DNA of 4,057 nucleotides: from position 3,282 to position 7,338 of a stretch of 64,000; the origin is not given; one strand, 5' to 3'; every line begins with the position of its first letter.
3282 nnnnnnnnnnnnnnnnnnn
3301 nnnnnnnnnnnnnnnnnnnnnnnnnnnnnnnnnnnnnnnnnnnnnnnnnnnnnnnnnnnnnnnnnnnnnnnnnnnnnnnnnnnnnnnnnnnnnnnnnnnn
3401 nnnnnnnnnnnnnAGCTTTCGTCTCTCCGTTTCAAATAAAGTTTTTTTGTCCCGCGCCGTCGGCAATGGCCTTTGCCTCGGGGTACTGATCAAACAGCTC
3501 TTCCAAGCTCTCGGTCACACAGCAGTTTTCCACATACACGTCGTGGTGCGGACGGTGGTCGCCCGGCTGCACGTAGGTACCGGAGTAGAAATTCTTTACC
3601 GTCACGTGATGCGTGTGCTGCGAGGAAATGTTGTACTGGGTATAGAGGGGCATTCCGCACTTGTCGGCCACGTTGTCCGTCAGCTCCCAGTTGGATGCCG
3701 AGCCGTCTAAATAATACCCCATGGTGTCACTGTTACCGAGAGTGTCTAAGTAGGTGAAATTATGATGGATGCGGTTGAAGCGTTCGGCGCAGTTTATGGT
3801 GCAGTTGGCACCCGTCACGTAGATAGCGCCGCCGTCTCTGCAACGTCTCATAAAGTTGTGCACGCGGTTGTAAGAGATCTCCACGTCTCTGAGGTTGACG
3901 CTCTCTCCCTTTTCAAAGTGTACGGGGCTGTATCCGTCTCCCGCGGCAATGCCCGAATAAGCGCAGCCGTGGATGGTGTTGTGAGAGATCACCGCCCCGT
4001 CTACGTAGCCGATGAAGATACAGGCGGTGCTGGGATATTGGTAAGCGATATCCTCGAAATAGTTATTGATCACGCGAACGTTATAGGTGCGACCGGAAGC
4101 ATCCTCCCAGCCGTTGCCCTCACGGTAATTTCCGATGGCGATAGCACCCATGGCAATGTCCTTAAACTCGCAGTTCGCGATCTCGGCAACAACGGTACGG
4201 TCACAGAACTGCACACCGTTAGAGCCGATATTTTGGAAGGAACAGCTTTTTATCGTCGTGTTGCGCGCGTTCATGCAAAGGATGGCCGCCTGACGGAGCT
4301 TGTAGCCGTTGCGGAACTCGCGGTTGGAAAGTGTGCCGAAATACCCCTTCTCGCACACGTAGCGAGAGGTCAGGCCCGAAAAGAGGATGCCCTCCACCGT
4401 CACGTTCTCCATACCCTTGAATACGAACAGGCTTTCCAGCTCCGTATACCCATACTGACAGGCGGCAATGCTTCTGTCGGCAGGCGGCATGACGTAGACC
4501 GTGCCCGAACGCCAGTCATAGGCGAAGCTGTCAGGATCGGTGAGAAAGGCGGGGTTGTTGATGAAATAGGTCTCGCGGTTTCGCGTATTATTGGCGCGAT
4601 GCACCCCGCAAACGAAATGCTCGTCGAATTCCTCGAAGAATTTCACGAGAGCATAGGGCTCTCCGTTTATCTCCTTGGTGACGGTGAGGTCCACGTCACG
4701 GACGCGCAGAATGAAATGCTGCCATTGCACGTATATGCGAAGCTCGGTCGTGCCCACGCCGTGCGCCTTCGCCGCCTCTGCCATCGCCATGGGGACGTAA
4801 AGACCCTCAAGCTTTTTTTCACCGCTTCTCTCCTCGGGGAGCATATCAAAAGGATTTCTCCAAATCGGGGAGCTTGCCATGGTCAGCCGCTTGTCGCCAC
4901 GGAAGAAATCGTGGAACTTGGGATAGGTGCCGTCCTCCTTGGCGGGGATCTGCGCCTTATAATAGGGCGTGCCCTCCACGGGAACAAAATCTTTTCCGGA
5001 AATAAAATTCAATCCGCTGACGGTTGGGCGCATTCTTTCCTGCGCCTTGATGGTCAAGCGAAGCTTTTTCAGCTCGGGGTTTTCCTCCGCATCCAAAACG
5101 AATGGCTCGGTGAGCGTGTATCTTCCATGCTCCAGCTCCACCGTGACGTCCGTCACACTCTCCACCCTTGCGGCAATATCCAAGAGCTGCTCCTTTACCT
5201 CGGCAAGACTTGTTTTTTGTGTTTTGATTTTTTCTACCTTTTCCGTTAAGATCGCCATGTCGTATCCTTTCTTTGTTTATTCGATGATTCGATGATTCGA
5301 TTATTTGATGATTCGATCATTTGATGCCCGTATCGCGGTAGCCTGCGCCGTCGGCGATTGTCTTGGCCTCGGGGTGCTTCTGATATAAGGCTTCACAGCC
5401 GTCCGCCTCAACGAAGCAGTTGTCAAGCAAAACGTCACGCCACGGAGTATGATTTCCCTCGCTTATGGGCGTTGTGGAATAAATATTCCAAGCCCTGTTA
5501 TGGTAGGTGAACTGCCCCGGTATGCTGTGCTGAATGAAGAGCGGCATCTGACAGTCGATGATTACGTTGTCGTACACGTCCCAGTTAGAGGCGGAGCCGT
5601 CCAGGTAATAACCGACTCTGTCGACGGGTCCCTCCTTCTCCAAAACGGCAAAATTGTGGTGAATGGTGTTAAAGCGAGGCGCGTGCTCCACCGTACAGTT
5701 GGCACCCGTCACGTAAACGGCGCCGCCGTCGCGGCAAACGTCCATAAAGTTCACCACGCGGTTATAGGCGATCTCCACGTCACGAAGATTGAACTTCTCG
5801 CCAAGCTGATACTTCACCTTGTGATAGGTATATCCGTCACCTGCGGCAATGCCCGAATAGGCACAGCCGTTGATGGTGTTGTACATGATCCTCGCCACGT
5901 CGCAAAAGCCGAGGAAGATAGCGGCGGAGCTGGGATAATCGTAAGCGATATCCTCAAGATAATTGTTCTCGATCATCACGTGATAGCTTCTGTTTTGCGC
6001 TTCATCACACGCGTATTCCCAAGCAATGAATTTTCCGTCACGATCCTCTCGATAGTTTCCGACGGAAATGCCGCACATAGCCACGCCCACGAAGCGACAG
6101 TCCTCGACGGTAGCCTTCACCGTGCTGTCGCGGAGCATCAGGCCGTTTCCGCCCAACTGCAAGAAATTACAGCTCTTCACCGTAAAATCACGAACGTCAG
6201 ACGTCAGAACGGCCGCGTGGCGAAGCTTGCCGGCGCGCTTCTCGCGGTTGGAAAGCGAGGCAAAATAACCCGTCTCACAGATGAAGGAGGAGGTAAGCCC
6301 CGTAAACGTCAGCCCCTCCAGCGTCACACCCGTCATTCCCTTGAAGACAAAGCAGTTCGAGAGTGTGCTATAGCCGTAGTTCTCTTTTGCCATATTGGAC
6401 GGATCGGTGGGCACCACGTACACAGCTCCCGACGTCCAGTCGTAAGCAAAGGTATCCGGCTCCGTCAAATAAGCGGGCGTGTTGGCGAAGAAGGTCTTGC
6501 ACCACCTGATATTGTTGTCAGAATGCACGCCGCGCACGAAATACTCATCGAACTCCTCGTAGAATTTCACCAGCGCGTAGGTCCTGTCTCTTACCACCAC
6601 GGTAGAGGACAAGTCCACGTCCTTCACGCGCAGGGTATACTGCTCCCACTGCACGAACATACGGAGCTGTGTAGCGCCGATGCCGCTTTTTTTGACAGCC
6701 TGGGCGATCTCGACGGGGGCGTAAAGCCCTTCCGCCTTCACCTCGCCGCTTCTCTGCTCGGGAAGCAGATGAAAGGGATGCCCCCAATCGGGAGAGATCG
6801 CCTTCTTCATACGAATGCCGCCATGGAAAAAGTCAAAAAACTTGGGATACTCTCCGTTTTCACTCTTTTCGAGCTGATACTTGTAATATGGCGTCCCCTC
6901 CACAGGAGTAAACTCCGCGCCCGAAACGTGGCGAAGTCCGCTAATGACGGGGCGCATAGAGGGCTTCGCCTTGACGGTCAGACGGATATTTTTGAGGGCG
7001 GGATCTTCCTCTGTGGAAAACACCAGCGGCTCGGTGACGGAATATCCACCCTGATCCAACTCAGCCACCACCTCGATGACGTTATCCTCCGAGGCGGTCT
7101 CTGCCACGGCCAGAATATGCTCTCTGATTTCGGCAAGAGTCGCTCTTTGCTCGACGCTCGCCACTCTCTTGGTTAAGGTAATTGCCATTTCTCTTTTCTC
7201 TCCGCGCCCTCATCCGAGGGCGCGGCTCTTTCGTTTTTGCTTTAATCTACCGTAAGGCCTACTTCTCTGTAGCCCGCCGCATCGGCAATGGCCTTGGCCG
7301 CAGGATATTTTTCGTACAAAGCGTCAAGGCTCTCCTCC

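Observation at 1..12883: At least seven tandem, co-directional, signal-peptide-less beta-helix paralogs form one uninterrupted ~13 kb array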

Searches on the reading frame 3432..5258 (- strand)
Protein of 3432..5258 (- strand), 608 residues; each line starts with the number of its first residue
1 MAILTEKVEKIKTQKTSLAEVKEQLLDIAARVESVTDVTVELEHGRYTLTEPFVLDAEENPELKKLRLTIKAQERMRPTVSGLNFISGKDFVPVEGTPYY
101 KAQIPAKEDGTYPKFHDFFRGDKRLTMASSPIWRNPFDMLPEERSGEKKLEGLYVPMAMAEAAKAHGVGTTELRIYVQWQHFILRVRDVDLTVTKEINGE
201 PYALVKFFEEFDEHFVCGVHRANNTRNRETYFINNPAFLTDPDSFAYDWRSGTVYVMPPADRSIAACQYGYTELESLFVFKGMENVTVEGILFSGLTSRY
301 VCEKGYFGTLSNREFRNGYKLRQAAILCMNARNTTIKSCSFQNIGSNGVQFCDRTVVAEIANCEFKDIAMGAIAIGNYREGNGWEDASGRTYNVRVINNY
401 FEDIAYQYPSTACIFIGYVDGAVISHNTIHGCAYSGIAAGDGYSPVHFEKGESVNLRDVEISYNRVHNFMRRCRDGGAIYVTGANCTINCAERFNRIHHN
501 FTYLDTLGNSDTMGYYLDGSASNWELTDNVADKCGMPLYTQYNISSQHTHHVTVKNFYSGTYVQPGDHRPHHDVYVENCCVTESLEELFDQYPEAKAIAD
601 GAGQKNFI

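Call 5: search_protein_families(library=pfam, proteins=[window:3432-5258:-], max_evalue=1)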
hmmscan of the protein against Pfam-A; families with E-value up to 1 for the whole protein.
window:3432-5258:- (608 aa): 3 families
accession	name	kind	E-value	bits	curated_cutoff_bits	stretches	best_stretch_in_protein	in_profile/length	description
PF13229.12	Beta_helix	-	2.9e-10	40.4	25.9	3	325-503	2-140/158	Right handed beta helix region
PF21231.2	GH141_M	-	0.064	13.6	27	1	137-258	37-155/156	GH141 insertion domain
PF15278.12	Sec3_C_2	-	0.19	12.6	27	0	4-36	30-62/86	Sec3 exocyst complex subunit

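Call 6: search_protein_families(library=ncbifam, proteins=[window:3432-5258:-], max_evalue=1)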
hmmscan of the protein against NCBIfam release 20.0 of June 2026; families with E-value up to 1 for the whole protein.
window:3432-5258:- (608 aa): 0 families

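Call 77: search_protein_families(library=padloc, proteins=[window:3432-5258:-], max_evalue=0.01)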
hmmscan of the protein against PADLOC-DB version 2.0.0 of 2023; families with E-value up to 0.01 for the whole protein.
window:3432-5258:- (608 aa): 0 families

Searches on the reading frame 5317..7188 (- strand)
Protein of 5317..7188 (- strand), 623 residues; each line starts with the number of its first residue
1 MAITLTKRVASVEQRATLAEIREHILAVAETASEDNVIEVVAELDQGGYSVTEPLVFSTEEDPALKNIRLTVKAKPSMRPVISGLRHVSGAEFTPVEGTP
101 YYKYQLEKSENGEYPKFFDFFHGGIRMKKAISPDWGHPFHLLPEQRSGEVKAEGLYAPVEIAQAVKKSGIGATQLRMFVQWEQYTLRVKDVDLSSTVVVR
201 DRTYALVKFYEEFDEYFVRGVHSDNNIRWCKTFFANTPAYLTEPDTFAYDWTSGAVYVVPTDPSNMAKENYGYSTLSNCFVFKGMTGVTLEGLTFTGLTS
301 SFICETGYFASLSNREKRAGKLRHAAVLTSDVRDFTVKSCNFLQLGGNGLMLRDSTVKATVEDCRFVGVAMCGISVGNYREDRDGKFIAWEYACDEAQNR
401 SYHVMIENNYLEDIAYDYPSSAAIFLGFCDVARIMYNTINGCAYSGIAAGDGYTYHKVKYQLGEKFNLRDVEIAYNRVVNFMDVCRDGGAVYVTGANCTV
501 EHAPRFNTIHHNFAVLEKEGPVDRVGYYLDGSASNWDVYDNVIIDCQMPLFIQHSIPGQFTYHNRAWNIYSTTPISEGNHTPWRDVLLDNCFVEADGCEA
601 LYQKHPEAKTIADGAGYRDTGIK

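Call 5: search_protein_families(library=pfam, proteins=[window:5317-7188:-], max_evalue=1)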
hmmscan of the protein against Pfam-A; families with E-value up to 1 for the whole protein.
window:5317-7188:- (623 aa): 3 families
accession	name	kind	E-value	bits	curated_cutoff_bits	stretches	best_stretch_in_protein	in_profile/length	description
PF13229.12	Beta_helix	-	7.7e-10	39.1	25.9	2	399-552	6-120/158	Right handed beta helix region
PF05048.19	NosD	-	0.0066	16.4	23.6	0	325-376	106-155/212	Periplasmic copper-binding protein (NosD)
PF22564.2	HAAS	-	0.37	11.6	27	1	9-39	13-41/55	HAAS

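Call 6: search_protein_families(library=ncbifam, proteins=[window:5317-7188:-], max_evalue=1)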
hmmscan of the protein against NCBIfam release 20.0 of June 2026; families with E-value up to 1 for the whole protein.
window:5317-7188:- (623 aa): 0 families
